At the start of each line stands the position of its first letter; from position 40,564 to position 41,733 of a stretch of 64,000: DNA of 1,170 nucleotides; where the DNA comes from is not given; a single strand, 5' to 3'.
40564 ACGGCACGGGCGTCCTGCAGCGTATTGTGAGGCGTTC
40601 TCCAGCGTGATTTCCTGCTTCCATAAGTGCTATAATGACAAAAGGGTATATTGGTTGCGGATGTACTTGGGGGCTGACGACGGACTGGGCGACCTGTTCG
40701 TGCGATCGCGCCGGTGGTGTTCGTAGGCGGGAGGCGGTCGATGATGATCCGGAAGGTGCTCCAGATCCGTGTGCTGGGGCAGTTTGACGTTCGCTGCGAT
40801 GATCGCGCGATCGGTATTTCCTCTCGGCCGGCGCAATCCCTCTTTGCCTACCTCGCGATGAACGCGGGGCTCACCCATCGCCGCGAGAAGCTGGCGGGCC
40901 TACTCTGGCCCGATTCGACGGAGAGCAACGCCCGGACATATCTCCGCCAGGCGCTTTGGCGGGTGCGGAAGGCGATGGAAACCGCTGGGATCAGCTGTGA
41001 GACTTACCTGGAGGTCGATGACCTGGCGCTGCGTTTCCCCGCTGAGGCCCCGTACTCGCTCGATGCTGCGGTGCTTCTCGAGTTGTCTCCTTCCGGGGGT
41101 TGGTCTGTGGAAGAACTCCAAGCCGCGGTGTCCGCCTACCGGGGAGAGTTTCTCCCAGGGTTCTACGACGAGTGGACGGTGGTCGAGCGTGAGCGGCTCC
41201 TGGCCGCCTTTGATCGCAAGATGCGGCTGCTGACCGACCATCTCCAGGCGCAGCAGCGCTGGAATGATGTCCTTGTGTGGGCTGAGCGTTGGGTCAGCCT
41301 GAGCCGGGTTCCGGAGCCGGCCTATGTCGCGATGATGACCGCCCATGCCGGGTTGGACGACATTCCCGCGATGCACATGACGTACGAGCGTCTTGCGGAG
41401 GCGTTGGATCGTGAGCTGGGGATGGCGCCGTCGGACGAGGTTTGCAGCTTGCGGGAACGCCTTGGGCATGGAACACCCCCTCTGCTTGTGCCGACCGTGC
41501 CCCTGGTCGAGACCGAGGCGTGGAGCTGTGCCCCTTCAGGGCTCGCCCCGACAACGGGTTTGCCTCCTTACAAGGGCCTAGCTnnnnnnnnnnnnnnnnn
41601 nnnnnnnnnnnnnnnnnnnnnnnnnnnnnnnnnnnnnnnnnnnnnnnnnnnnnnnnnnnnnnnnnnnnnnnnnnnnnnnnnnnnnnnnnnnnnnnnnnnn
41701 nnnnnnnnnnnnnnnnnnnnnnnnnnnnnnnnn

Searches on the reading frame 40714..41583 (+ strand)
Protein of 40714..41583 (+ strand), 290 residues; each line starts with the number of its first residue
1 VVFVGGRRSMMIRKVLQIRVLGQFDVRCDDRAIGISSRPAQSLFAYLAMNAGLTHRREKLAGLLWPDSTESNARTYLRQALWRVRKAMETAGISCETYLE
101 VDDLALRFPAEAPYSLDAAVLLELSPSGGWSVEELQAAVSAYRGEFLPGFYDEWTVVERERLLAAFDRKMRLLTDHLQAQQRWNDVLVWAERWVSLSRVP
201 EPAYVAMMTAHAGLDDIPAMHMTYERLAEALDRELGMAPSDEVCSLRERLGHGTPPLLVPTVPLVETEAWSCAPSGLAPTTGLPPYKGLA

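Call 6: search_protein_families(library=pfam, proteins=[window:40714-41583:+], max_evalue=1)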
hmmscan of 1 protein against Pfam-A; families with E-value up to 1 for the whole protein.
window:40714-41583:+ (290 aa): 2 families
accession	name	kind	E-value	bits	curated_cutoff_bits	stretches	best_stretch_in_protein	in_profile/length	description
PF03704.23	BTAD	-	2.4e-11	44.6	22.1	1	132-249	26-144/146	Bacterial transcriptional activator domain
PF00486.34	Trans_reg_C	-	0.009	16.5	26.2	1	42-91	12-60/77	Transcriptional regulatory protein, C terminal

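Call 20: find_homologous_proteins(query=window:40714-41583:+, max_evalue=0.00001)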
Query window:40714-41583:+ (290 aa): 239 proteins with E <= 0.00001 among 8000 candidates; the best 120 are listed.
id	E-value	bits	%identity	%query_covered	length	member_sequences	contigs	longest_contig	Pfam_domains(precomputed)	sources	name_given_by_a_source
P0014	2.9e-88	314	53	95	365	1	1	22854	PF03704.24,PF20703.4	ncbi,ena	-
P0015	2.8e-74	268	58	79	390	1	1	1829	PF03704.24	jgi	jgi:DNA-binding SARP family transcriptional activator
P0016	3.2e-74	268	52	83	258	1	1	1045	PF03704.24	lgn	-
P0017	1.6e-72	262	55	82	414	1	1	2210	PF03704.24,PF07714.24,PF00069.32,PF03109.23,PF01636.30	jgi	-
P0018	4.6e-72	261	50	95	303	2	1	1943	PF03704.24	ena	-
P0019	4.6e-72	261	55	80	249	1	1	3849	PF03704.24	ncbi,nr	ncbi:MAG TPA: BTAD domain-containing putative transcriptional regulator [Anaerolineae bacterium]|nr:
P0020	4.9e-72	261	53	82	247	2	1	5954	PF03704.24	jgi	jgi:DNA-binding SARP family transcriptional activator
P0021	4.0e-71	258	48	95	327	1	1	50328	PF03704.24,PF20703.4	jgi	jgi:DNA-binding SARP family transcriptional activator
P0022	3.5e-70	255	49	93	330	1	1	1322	PF03704.24,PF13191.13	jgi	jgi:DNA-binding SARP family transcriptional activator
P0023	5.0e-70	254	54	82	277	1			PF03704.24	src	-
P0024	5.2e-70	254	49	84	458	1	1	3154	PF03704.24,PF13401.13,PF13191.13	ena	-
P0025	5.7e-70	254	50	92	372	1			PF03704.24,PF00931.29,PF13191.13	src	-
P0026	1.1e-69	253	52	82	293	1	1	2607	PF03704.24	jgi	jgi:DNA-binding SARP family transcriptional activator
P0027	1.2e-69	253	51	81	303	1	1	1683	PF03704.24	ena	-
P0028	1.3e-69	253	49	92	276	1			PF03704.24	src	-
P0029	1.6e-69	253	50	83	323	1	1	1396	PF03704.24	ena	-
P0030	1.6e-69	252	49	91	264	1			PF03704.24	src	-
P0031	3.9e-69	251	55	78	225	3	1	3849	PF03704.24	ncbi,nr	ncbi:MAG TPA: BTAD domain-containing putative transcriptional regulator, partial [Anaerolineae bacte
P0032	3.9e-69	251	53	83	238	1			PF03704.24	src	-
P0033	4.4e-69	251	50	85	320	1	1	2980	PF03704.24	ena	-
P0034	7.9e-69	250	49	93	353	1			PF03704.24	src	-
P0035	9.7e-69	250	51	87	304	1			PF03704.24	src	-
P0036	1.1e-68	250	45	95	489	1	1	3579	PF03704.24,PF20703.4,PF13191.13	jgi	jgi:DNA-binding SARP family transcriptional activator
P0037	2.4e-68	249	52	82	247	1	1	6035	PF03704.24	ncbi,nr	ncbi:MAG TPA: BTAD domain-containing putative transcriptional regulator, partial [Anaerolineae bacte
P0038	2.5e-68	249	48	93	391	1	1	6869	PF03704.24,PF13191.13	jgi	jgi:DNA-binding SARP family transcriptional activator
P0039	3.4e-68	248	49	96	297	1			PF03704.24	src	-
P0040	4.2e-68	248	51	85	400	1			PF03704.24,PF00211.26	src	-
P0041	4.5e-68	248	52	79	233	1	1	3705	PF03704.24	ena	-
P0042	6.1e-68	247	49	93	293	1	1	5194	PF03704.24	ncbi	-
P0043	7.3e-68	247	48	92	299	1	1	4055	PF03704.24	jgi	jgi:DNA-binding SARP family transcriptional activator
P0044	1.1e-67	246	48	92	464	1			PF03704.24,PF13401.13,PF20703.4,PF01637.25,PF00931.29,PF13191.13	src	-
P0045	1.1e-67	246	49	93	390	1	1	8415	PF03704.24,PF13401.13,PF01637.25,PF00931.29,PF13191.13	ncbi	-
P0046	1.7e-67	246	51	83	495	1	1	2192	PF03704.24,PF13401.13,PF01637.25,PF13191.13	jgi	jgi:DNA-binding SARP family transcriptional activator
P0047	1.8e-67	246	49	92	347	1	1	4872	PF03704.24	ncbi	ncbi:MAG: BTAD domain-containing putative transcriptional regulator, partial [Anaerolineales bacteri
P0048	2.7e-67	245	50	87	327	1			PF03704.24,PF13191.13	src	-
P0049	2.7e-67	245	47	92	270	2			PF03704.24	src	-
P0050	3.2e-67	245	49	92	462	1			PF03704.24,PF13401.13,PF20703.4,PF00931.29,PF13191.13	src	-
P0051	3.4e-67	245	55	75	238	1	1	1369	PF03704.24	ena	-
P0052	3.7e-67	245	48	91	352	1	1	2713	PF03704.24,PF00931.29,PF13191.13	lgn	-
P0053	4.4e-67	244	51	82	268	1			PF03704.24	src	-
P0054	6.6e-67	244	46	92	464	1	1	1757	PF03704.24,PF00931.29,PF13191.13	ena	-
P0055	8.0e-67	244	52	81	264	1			PF03704.24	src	-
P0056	9.5e-67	243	48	93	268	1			PF03704.24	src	-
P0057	9.8e-67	243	52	82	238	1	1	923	PF03704.24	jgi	jgi:DNA-binding SARP family transcriptional activator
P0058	9.9e-67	243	51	82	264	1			PF03704.24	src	-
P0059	1.3e-66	243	50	87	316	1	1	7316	PF03704.24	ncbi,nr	ncbi:MAG: BTAD domain-containing putative transcriptional regulator, partial [Candidatus Promineifil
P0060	1.3e-66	243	49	92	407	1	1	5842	PF03704.24,PF13401.13,PF20703.4,PF00931.29,PF13191.13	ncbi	ncbi:MAG: BTAD domain-containing putative transcriptional regulator, partial [Anaerolineales bacteri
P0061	1.4e-66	243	49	91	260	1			PF03704.24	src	-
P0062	1.5e-66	243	52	84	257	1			PF03704.24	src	-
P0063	1.9e-66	242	49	87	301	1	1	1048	PF03704.24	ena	-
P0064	2.4e-66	242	48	93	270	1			PF03704.24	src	-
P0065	2.5e-66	242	51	81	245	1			PF03704.24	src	-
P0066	3.2e-66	242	49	89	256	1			PF03704.24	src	-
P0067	3.7e-66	241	49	80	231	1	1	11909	PF03704.24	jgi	jgi:DNA-binding SARP family transcriptional activator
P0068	4.4e-66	241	48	93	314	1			PF03704.24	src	-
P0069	4.7e-66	241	48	86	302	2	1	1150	PF03704.24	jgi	jgi:DNA-binding SARP family transcriptional activator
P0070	7.7e-66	240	51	83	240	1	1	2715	PF03704.24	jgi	jgi:DNA-binding SARP family transcriptional activator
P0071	7.9e-66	240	51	86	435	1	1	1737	PF03704.24,PF13401.13,PF20703.4,PF00931.29,PF13191.13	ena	-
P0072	8.3e-66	240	49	87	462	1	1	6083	PF03704.24,PF13401.13,PF00931.29,PF13191.13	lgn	-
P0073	1.6e-65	239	50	82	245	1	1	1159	PF03704.24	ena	-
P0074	1.9e-65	239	51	81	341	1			PF03704.24,PF00931.29,PF13191.13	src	-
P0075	3.8e-65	238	47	92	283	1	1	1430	PF03704.24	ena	-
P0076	8.9e-65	237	46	86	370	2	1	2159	PF03704.24,PF00486.35,PF13191.13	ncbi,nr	ncbi:MAG: hypothetical protein HY870_19805, partial [Chloroflexi bacterium]|nr:hypothetical protein 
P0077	9.9e-65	237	50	87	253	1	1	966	PF03704.24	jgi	jgi:DNA-binding SARP family transcriptional activator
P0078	1.1e-64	237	50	81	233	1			PF03704.24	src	-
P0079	1.1e-64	237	51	82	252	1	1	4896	PF03704.24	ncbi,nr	ncbi:MAG TPA: BTAD domain-containing putative transcriptional regulator, partial [Anaerolineales bac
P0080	1.8e-64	236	51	79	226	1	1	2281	PF03704.24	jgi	-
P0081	2.4e-64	235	52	73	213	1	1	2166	PF03704.24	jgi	jgi:DNA-binding SARP family transcriptional activator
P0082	3.0e-64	235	45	93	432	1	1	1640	PF03704.24,PF13401.13,PF00931.29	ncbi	-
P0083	3.6e-64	235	49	87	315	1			PF03704.24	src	-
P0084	3.7e-64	235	49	84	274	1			PF03704.24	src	-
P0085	4.4e-64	235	49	81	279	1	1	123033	PF03704.24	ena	-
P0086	9.7e-64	234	50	81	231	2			PF03704.24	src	-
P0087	1.1e-63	233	46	93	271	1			PF03704.24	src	-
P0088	1.3e-63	233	47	83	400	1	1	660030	PF03704.24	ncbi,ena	-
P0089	1.4e-63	233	48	84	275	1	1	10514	PF03704.24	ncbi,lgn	-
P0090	1.9e-63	233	50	80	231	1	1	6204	PF03704.24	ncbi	ncbi:MAG: BTAD domain-containing putative transcriptional regulator, partial [Anaerolineales bacteri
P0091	2.3e-63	232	51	81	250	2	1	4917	PF03704.24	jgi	jgi:DNA-binding SARP family transcriptional activator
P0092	2.4e-63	232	52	81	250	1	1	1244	PF03704.24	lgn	-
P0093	2.6e-63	232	48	83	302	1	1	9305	PF03704.24,PF00486.35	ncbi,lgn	-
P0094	6.1e-63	231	53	78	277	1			PF03704.24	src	-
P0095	1.8e-62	229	45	93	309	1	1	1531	PF03704.24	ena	-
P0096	1.9e-62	229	47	83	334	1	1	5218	PF03704.24,PF20703.4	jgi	-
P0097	3.5e-62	228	45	92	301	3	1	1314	PF03704.24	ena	-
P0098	3.9e-62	228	46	83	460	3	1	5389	PF03704.24,PF13401.13,PF00931.29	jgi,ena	-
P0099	4.4e-61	225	44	95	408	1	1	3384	PF03704.24,PF20703.4,PF13191.13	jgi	jgi:DNA-binding SARP family transcriptional activator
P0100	1.4e-60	223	49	78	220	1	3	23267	PF03704.24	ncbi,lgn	-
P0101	1.6e-60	223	46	82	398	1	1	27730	PF03704.24,PF13401.13,PF00931.29,PF13191.13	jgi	jgi:DNA-binding SARP family transcriptional activator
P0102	2.4e-60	222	49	88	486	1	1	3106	PF03704.24,PF00931.29,PF13191.13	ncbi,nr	ncbi:MAG TPA: BTAD domain-containing putative transcriptional regulator, partial [Anaerolineales bac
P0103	2.6e-60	222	47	82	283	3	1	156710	PF03704.24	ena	-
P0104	3.7e-60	222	49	79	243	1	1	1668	PF03704.24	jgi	jgi:DNA-binding SARP family transcriptional activator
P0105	7.3e-60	221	48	81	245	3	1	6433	PF03704.24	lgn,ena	-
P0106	7.8e-60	221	51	71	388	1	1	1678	PF03704.24,PF01637.25,PF13191.13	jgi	jgi:DNA-binding SARP family transcriptional activator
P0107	1.5e-59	220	48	83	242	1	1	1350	PF03704.24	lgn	-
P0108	2.3e-59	219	46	85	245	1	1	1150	PF03704.24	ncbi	ncbi:MAG: BTAD domain-containing putative transcriptional regulator, partial [Anaerolineales bacteri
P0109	3.3e-59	219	50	81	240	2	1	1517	PF03704.24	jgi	-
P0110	4.5e-59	218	46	86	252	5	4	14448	PF03704.24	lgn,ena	-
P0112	8.3e-59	217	49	75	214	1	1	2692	PF03704.24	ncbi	ncbi:MAG TPA: BTAD domain-containing putative transcriptional regulator, partial [Anaerolineales bac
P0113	1.4e-58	217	48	84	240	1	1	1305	PF03704.24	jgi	jgi:DNA-binding SARP family transcriptional activator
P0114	1.7e-58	216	45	87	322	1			PF03704.24,PF13191.13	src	-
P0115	1.8e-58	216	46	82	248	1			PF03704.24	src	-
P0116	2.3e-58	216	54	69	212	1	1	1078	PF03704.24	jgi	jgi:DNA-binding SARP family transcriptional activator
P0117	2.7e-58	216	45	85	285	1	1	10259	PF03704.24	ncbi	-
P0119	8.8e-58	214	45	82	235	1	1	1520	PF03704.24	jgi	jgi:DNA-binding SARP family transcriptional activator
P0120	9.3e-58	214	42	95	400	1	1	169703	PF03704.24,PF20703.4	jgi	jgi:DNA-binding SARP family transcriptional activator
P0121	1.1e-57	214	45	83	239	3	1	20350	PF03704.24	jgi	jgi:DNA-binding SARP family transcriptional activator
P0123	2.0e-57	213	50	70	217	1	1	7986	PF03704.24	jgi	jgi:DNA-binding SARP family transcriptional activator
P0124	2.5e-57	213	49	75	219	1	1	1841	PF03704.24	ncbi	-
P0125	2.7e-57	212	53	70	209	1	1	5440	PF03704.24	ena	-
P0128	4.2e-57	212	46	82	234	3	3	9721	PF03704.24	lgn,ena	-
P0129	1.0e-56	210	49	75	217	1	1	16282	PF03704.24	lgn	-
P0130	1.1e-56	210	44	88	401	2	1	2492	PF03704.24,PF00211.26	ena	-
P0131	2.4e-56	209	44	83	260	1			PF03704.24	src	-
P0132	2.5e-56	209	48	82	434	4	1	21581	PF03704.24,PF13401.13,PF00931.29,PF13191.13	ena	-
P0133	7.9e-56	208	49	75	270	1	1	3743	PF03704.24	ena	-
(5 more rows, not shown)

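Call 41: search_solved_structures(query=window:40741-41583:+, max_evalue=0.01, show_alignments=2)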
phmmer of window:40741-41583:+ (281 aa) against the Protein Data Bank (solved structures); distinct sequences matched with E-value up to 0.01: 0.

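Call 43: search_solved_structures(query=A4, max_evalue=0.01, show_alignments=1)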
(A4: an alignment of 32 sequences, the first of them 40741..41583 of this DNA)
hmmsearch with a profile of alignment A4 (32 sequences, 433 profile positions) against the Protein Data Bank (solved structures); distinct sequences matched with E-value up to 0.01: 4.
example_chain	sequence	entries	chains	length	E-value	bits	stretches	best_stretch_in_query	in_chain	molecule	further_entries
8k60_I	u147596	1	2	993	1.6e-10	44.3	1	192-343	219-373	Regulatory protein AfsR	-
8jke_I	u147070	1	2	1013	1.4e-09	41.2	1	192-343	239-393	Regulatory protein AfsR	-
2fez_A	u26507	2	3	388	3.2e-07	33.5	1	185-289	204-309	Probable regulatory protein embR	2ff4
8hvr_I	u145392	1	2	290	0.0026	20.6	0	192-239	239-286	Regulatory protein AfsR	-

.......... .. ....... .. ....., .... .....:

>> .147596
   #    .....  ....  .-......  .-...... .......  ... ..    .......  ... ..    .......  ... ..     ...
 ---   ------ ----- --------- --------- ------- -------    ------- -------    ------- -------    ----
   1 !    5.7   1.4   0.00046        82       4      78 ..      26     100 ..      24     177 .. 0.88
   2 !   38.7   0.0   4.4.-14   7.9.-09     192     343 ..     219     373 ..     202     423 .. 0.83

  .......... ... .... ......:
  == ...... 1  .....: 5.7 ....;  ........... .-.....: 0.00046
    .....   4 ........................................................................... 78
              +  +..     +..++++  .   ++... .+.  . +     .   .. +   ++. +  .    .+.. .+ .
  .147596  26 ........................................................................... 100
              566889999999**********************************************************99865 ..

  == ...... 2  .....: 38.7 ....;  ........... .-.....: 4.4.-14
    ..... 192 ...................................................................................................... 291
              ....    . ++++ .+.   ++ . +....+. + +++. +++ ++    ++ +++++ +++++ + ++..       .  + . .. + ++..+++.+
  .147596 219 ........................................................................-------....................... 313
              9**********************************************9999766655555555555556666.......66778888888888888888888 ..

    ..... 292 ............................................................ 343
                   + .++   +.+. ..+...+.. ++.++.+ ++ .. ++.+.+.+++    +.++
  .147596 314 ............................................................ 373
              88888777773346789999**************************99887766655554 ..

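Call 47: find_related_loci(query=A5, collection=genome_contigs, flank=4000)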
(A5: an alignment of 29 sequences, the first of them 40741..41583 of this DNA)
Query A5 (281 aa) in genome_contigs; peptide patterns used: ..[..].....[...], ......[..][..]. (x = any residue, [..] = any of these).
599 stretches matched a pattern (row limit reached: there are more); 573 encode a relative of the query (tblastn E <= 1e-3); the best 80 are kept; 78 distinct loci.
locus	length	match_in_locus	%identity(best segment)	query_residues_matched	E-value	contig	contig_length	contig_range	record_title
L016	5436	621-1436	46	5-280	2e-78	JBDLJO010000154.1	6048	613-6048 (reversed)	MAG: Chloroflexota bacterium isolate MAG099 MAG099_155, whole genome shotgun sequence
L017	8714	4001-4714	53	5-247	2e-77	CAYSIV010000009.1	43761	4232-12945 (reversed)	MAG TPA_asm: uncultured Anaerolineales bacterium isolate SRP119689_co1_311 genome assembly, contig: NODE_985_length_4376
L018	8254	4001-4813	48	7-281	3e-77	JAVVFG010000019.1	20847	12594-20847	MAG: Anaerolineae bacterium isolate TamC13-41 NODE_2152_length_20847_cov_5.092920, whole genome shotgun sequence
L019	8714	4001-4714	51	6-244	5e-76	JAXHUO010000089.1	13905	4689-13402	MAG: Chloroflexota bacterium isolate MAG53_tar_biofilm MAG53_89, whole genome shotgun sequence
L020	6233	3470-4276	48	4-273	4e-76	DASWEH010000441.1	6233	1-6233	MAG TPA_asm: Anaerolineales bacterium isolate SMAG_U2757 k141_315042, whole genome shotgun sequence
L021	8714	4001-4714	50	6-244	2e-75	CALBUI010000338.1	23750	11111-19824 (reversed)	MAG: uncultured Anaerolineales bacterium isolate N4_Bin_METABAT__171_1 genome assembly, contig: c_000001143713, whole ge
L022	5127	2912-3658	50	3-254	1e-75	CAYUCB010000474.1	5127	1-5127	MAG TPA_asm: uncultured Caldilineaceae bacterium isolate binchicken_co186_200 genome assembly, contig: NODE_24724_length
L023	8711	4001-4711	53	1-241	5e-75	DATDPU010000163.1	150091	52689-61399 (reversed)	MAG TPA_asm: Anaerolineae bacterium isolate SMAG_U7929 k141_2085028, whole genome shotgun sequence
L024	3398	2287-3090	49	6-275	2e-75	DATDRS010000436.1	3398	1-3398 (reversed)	MAG TPA_asm: Anaerolineales bacterium isolate SMAG_U7983 k141_331243, whole genome shotgun sequence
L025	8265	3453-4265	48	6-280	1e-78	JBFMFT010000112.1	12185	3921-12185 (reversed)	MAG: Chloroflexota bacterium isolate MAG278 MAG278_112, whole genome shotgun sequence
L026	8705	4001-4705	53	6-244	6e-75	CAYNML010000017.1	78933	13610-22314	MAG TPA_asm: uncultured Anaerolineae bacterium isolate binchicken_co107_373 genome assembly, contig: NODE_776_length_789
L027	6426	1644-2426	49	3-271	2e-74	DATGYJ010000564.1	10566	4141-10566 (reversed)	MAG TPA_asm: Anaerolineales bacterium isolate SMAG_U10632 k141_343359, whole genome shotgun sequence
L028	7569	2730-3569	48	4-280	6e-75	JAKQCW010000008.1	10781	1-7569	MAG: Chloroflexota bacterium isolate USDE_maxbin.019 k141_125726, whole genome shotgun sequence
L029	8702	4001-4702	52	6-241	6e-75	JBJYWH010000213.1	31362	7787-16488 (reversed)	MAG: Anaerolineales bacterium isolate J5_7_160517rDrA_9 J5_7_160517rDrA_9_000000000213, whole genome shotgun sequence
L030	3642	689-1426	50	6-248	8e-75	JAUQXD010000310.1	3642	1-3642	MAG: Thermoflexales bacterium isolate BIN20 contig_65015, whole genome shotgun sequence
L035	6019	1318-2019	50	6-241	8e-73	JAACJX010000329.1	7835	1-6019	MAG: Ardenticatenia bacterium isolate MAG1 MAG1_6529, whole genome shotgun sequence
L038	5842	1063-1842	44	4-277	4e-72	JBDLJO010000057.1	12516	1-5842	MAG: Chloroflexota bacterium isolate MAG099 MAG099_57, whole genome shotgun sequence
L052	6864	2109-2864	47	4-259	2e-70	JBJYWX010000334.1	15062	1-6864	MAG: Candidatus Promineifilaceae bacterium isolate S0_2_050615r3r5_39 S0_2_050615r3r5_39_000000000334, whole genome shot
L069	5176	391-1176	47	6-256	3e-69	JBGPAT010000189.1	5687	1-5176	MAG: Anaerolineae bacterium isolate OBJ_0618_130150_122 k141_4223061_length_5687_cov_9.0000, whole genome shotgun sequen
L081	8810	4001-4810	45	3-275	3e-68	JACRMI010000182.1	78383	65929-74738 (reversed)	MAG: Chloroflexi bacterium isolate NC_groundwater_1903_Pr3_S2p5_53_18 SR2-18-S2p5_coassembly_scaffold_378571, whole geno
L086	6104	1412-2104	51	6-241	8e-68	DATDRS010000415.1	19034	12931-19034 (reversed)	MAG TPA_asm: Anaerolineales bacterium isolate SMAG_U7983 k141_2965045, whole genome shotgun sequence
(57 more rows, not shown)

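Call 53: predict_structure(alignment_id=A5)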
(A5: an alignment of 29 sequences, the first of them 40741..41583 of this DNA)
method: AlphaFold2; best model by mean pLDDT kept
length: 281 residues; sequences in the alignment: 29
mean_pLDDT: 88.2   pTM: 0.81
mean pLDDT of the five models: 88.2, 88.0, 87.4, 86.5, 71.8
residues with pLDDT >= 90: 214; 70-90: 34; 50-70: 6; < 50: 27
segments of 3 or more residues with pLDDT < 50: 255-281
pLDDT, mean of each block of 10 residues (from residue 1): 89 94 95 96 96 94 97 97 95 96 95 84 94 88 88 94 96 97 94 96 97 98 96 96 82 50 36 43 37
secondary structure, 60 per line:
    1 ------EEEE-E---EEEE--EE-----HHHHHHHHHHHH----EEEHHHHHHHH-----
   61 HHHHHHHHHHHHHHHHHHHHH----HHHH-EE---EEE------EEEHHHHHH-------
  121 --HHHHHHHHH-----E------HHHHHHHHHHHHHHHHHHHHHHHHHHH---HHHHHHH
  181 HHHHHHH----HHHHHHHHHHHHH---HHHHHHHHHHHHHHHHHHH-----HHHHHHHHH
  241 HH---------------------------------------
elements in order: E7-10 E16-19 H29-40 E45-47 H48-55 H61-81 H86-89 E96-98 E105-107 H108-113 H123-131 H144-170 H174-187 H192-204 H208-226 H232-242

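Call 57: fold_search(model_id=the predicted structure, library=pdb)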
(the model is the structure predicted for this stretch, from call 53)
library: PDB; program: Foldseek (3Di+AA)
matches with E <= 10: 931; with E <= 0.001: 6
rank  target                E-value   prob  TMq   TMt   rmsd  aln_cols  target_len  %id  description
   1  2ff4_B                3.0e-09  1.00  0.73  0.56   3.1       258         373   19  Mycobacterium tuberculosis EmbR in complex with low affinity phosphopeptide (released 2006-01-24)
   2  2fez                  9.5e-09  1.00  0.72  0.55   3.1       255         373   20  Mycobacterium tuberculosis EmbR (released 2006-01-24)
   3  8k60_J                9.9e-09  1.00  0.67  0.75   3.3       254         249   20  Cryo-EM structure of Streptomyces coelicolor transcription initiation complex with the global transcription factor Afs (released 2024-07-31)
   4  2ff4_A                1.1e-08  1.00  0.72  0.55   3.3       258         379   20  Mycobacterium tuberculosis EmbR in complex with low affinity phosphopeptide (released 2006-01-24)
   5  8hvr_I                2.9e-08  1.00  0.72  0.78   3.2       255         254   21  Cryo-EM structure of AfsR-dependent transcription activation complex with afsS promoter (released 2023-12-27)
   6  8k60_I                7.9e-08  1.00  0.72  0.81   3.0       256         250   21  Cryo-EM structure of Streptomyces coelicolor transcription initiation complex with the global transcription factor Afs (released 2024-07-31)
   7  3pe4_A                6.8e-02  0.97  0.26  0.12  12.3       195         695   14  Structure of human O-GlcNAc transferase and its complex with a peptide substrate (released 2011-01-19)
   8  2fbn_B                8.2e-02  1.00  0.30  0.51   4.5       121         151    7  Plasmodium falciparum putative FK506-binding protein PFL2275c, C-terminal TPR-containing domain (released 2006-01-24)
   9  2fbn_A                9.6e-02  1.00  0.31  0.52   4.4       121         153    7  Plasmodium falciparum putative FK506-binding protein PFL2275c, C-terminal TPR-containing domain (released 2006-01-24)
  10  9gzg_A                1.0e-01  0.97  0.27  0.46  13.1       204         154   12  Crystal structure of CTPR4E4 mutant (released 2025-10-15)
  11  5a6c_A                1.0e-01  0.75  0.24  0.20  12.8       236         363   14  Concomitant binding of Afadin to LGN and F-actin directs planar spindle orientation (released 2015-12-30)
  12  9qhc_B                1.1e-01  0.87  0.26  0.27  12.3       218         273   14  Crystal structure of 8-repeat CTPR protein with eliminated coordination sites (released 2025-10-22)
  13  1ihg                  1.4e-01  1.00  0.32  0.25   4.1       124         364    8  Bovine Cyclophilin 40, monoclinic form (released 2001-05-16)
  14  5omp                  1.4e-01  1.00  0.33  0.23   3.9       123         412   12  Human FKBP5 protein (released 2017-11-08)
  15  3q47_B                1.4e-01  0.99  0.27  0.54   8.8       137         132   12  Crystal structure of TPR domain of CHIP complexed with pseudophosphorylated Smad1 peptide (released 2011-03-16)
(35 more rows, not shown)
